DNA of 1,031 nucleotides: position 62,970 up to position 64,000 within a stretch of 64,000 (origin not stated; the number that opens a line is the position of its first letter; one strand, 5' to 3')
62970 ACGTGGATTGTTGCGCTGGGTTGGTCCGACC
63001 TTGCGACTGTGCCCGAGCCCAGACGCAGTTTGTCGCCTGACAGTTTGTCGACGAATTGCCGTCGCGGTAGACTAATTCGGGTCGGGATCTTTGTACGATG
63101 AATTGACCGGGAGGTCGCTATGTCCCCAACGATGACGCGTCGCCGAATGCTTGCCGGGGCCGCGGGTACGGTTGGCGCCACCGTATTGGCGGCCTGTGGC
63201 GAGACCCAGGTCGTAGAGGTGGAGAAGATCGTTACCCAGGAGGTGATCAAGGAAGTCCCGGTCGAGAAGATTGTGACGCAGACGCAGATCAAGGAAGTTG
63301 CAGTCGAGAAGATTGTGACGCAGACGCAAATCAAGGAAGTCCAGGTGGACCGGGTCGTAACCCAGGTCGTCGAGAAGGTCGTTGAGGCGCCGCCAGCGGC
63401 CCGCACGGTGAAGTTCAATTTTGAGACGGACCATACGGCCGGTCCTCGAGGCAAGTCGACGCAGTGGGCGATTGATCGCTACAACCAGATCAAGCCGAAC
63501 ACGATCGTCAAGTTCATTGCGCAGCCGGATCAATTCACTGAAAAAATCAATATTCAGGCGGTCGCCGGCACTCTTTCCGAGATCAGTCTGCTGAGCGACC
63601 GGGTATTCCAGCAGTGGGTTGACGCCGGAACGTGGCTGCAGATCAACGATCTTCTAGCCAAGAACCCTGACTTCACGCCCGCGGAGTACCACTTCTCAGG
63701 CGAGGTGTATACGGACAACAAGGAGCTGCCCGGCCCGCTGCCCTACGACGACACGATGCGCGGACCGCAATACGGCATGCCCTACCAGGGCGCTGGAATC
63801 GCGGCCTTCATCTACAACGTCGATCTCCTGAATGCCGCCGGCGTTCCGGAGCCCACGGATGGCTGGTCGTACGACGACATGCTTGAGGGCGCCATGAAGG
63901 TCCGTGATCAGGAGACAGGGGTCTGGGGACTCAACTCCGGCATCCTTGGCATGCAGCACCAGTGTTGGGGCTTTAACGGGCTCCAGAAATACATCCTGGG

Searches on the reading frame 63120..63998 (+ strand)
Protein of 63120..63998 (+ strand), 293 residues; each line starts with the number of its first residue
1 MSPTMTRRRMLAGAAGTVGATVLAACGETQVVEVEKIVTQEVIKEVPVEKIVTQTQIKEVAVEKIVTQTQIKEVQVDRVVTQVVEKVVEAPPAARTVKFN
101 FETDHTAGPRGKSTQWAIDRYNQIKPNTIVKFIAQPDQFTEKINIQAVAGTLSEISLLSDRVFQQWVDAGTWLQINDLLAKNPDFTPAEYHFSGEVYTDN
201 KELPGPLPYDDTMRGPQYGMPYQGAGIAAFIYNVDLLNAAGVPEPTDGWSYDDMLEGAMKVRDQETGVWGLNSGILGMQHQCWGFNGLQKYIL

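Call 10: search_protein_families(library=pfam, proteins=[window:63120-63998:+])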
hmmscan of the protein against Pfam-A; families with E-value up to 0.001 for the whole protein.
window:63120-63998:+ (293 aa): 2 families
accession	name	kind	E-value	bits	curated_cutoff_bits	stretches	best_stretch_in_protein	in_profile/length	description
PF01547.30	SBP_bac_1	-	1.4e-08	35.6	26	1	115-268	11-148/307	Bacterial extracellular solute-binding protein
PF13416.11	SBP_bac_8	-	2.1e-06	28.2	27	1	117-267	2-124/279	Bacterial extracellular solute-binding protein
